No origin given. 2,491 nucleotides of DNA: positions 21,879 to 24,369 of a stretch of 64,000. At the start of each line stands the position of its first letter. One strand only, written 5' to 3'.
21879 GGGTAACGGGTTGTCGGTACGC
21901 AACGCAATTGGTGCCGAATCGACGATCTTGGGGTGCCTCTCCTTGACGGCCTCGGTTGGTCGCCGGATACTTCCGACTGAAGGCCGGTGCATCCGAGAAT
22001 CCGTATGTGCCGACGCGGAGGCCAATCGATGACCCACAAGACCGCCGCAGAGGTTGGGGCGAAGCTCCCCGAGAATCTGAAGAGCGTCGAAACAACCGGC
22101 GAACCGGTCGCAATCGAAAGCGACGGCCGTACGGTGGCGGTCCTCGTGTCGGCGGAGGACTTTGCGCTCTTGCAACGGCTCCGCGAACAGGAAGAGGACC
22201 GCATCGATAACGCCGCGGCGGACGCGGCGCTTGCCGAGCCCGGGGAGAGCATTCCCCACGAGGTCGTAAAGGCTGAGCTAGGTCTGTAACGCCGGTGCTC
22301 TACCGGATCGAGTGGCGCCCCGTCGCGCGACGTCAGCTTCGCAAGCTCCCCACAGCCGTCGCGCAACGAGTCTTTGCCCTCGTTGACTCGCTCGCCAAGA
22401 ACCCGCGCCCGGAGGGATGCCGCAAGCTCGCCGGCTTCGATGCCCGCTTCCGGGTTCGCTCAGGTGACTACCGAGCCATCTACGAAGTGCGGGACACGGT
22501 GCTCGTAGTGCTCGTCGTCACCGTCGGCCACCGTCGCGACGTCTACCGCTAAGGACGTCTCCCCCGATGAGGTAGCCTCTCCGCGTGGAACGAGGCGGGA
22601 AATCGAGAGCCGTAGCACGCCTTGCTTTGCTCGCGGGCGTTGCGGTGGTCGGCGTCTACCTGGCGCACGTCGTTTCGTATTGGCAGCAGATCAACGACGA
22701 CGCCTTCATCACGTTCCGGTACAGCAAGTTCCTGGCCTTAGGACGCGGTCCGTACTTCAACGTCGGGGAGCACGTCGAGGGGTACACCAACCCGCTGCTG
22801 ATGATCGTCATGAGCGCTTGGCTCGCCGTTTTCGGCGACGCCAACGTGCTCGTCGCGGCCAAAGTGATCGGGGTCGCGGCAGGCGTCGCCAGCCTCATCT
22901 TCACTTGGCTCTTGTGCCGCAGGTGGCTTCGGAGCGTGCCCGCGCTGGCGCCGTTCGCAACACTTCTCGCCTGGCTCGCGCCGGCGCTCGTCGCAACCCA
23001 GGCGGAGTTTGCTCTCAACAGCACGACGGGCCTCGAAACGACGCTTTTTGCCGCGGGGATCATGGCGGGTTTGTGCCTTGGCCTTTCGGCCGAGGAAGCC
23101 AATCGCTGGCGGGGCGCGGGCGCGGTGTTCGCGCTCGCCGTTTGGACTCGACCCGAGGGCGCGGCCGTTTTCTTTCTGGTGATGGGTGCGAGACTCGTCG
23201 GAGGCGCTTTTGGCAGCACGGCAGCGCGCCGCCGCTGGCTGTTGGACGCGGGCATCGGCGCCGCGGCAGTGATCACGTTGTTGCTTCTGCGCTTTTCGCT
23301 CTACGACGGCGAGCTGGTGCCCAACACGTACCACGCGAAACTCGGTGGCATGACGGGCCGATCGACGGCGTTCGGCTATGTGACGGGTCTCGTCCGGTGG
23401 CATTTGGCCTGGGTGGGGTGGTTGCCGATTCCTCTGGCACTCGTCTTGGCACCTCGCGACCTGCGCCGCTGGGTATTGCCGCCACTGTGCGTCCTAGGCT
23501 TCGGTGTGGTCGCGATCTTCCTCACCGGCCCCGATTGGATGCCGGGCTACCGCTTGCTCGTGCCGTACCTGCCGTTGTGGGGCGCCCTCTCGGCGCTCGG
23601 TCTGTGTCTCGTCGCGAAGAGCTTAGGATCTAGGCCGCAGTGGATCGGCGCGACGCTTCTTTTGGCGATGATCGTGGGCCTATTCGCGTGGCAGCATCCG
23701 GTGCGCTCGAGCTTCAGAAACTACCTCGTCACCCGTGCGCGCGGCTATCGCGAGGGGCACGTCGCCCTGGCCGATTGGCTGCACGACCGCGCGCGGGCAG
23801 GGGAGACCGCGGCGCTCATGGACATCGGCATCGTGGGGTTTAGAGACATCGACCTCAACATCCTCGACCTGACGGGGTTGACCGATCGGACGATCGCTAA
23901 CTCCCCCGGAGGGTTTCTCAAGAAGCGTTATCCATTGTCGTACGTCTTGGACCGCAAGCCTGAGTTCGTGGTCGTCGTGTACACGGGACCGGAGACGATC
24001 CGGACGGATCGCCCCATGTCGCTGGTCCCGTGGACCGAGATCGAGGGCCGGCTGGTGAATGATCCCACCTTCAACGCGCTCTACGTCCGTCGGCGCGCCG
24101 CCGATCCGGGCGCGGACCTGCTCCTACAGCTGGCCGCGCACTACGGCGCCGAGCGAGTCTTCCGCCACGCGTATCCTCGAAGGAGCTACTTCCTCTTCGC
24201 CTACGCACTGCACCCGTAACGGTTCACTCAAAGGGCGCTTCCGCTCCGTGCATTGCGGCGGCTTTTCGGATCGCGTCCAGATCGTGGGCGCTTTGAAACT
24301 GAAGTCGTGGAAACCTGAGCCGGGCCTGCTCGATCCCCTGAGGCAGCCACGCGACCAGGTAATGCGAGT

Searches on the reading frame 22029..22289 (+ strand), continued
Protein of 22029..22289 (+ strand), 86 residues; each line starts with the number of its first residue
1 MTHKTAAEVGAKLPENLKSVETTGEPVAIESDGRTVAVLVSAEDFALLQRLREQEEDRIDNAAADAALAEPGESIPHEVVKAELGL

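Call 41: find_encoding_contigs(protein=P0128, flank=10000, max_places=3)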
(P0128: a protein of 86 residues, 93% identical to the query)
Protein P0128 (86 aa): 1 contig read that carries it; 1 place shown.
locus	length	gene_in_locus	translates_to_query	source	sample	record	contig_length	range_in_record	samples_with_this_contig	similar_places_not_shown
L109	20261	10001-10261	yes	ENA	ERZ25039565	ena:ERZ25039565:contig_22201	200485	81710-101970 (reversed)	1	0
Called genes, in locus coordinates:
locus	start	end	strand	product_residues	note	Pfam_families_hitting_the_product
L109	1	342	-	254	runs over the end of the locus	-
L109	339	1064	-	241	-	PF00515:TPR_1 (weak), PF07719:TPR_2 (weak), PF13424:TPR_12, PF13414:TPR_11, PF13432:TPR_16, PF13424:TPR_12, PF13414:TPR_11, PF13432:TPR_16, +12 more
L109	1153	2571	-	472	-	PF00884:Sulfatase, PF01663:Phosphodiest, PF16347:SGSH_C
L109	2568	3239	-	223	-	PF22624:AASDHPPT_N, PF01648:ACPS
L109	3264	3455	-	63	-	-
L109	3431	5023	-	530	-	-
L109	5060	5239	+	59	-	PF01541:GIY-YIG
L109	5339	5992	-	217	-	-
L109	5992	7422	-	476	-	-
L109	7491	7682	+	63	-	-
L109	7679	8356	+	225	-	-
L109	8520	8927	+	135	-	-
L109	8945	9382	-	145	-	-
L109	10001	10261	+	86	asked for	PF02604:PhdYeFM_antitox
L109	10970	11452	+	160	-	-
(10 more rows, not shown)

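Call 63: search_protein_families(library=pfam, proteins=[L085:5666-6721:+, L085:10861-11586:-, L085:4877-5371:-, L085:11959-12165:-, L085:17707-18201:+, L085:18251-18679:+, L085:6865-8205:-], max_evalue=0.1)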
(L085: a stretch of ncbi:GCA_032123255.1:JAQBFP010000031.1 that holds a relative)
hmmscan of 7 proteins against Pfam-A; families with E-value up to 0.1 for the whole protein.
L085:5666-6721:+ (351 aa): 1 family
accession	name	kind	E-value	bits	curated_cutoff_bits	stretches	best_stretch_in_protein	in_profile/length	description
PF07494.17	Reg_prop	-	0.0026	18.2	20.4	1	150-172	1-23/24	Two component regulator propeller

L085:10861-11586:- (241 aa): 1 family
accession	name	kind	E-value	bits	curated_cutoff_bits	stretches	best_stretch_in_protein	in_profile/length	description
PF17171.9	GST_C_6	-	0.011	15.8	28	0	125-145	21-41/64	Glutathione S-transferase, C-terminal domain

L085:4877-5371:- (164 aa): 1 family
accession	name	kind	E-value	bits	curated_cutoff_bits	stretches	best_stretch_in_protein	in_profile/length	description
PF14907.12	NTP_transf_5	-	0.022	14.8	31.2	1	10-153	92-239/249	Uncharacterised nucleotidyltransferase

L085:11959-12165:- (68 aa): 0 families

L085:17707-18201:+ (164 aa): 0 families

L085:18251-18679:+ (142 aa): 0 families

L085:6865-8205:- (446 aa): 8 families
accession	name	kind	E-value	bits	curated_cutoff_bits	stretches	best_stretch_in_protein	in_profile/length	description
PF00665.32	rve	-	1.6e-14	54.4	32.6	1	211-323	2-100/102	Integrase core domain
PF13683.12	rve_3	-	5.7e-09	36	26.5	1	314-381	2-67/67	Integrase core domain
PF13333.12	rve_2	-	4.3e-05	24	22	1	332-381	1-48/56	Integrase core domain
PF13518.12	HTH_28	-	0.00011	22.6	25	1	92-138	1-46/52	Helix-turn-helix domain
PF13384.12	HTH_23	-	0.00091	19.4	24.6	1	92-136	6-49/50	Homeodomain-like domain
PF13565.12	HTH_32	-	0.00095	20.1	33.7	1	120-189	1-73/73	Homeodomain-like domain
PF13551.12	HTH_29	-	0.0068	16.9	28.1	1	99-137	6-45/64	Winged helix-turn helix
PF08281.18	Sigma70_r4_2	-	0.083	13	25.7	0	92-127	14-49/54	Sigma-70, region 4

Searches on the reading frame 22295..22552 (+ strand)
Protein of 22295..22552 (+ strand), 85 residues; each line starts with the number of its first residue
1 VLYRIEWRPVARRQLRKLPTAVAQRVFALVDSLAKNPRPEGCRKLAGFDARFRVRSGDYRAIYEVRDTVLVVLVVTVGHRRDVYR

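Call 8: search_protein_families(library=pfam, proteins=[window:22295-22552:+], max_evalue=0.01)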
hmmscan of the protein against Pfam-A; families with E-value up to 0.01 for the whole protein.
window:22295-22552:+ (85 aa): 2 families
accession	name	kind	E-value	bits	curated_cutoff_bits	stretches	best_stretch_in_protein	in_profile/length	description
PF05016.21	ParE_toxin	-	3.6e-12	47.1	23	1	5-84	1-89/89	ParE toxin of type II toxin-antitoxin system, parDE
PF15781.12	ParE-like_toxin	-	0.0067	16.8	28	0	9-85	5-84/87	ParE-like toxin of type II bacterial toxin-antitoxin system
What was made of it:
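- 22295..22552 (+): parE_A toxin (85 aa), intact. Pfam ParE_toxin, E = 3.6e-12 (call 8).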

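Call 10: search_protein_families(library=ncbifam, proteins=[window:22295-22552:+], max_evalue=1)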
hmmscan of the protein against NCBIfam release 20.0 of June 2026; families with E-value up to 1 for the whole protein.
window:22295-22552:+ (85 aa): 1 family
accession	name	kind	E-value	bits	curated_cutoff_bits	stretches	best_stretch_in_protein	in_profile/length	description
TIGR02385.1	RelE_StbE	subfamily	0.001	19.5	27.9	1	52-84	58-88/88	type II toxin-antitoxin system mRNA interferase toxin, RelE/StbE family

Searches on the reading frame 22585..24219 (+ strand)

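Call 8: search_protein_families(library=pfam, proteins=[window:22585-24219:+], max_evalue=0.01)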
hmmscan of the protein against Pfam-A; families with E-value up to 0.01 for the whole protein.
window:22585-24219:+ (544 aa): 0 families

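Call 10: search_protein_families(library=ncbifam, proteins=[window:22585-24219:+], max_evalue=1)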
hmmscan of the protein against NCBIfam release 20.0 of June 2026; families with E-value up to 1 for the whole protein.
window:22585-24219:+ (544 aa): 2 families
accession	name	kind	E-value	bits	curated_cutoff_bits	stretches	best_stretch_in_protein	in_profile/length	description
NF041481.1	beta_arabfuran_tase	equivalog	3.6e-05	22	1050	1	11-302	2-303/633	terminal beta-(1->2)-arabinofuranosyltransferase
NF047440.1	LA3751_2_3_fam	subfamily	0.0016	17.3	200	1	103-208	108-212/460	LA_3751/LA_3752 family putative glycosyltransferase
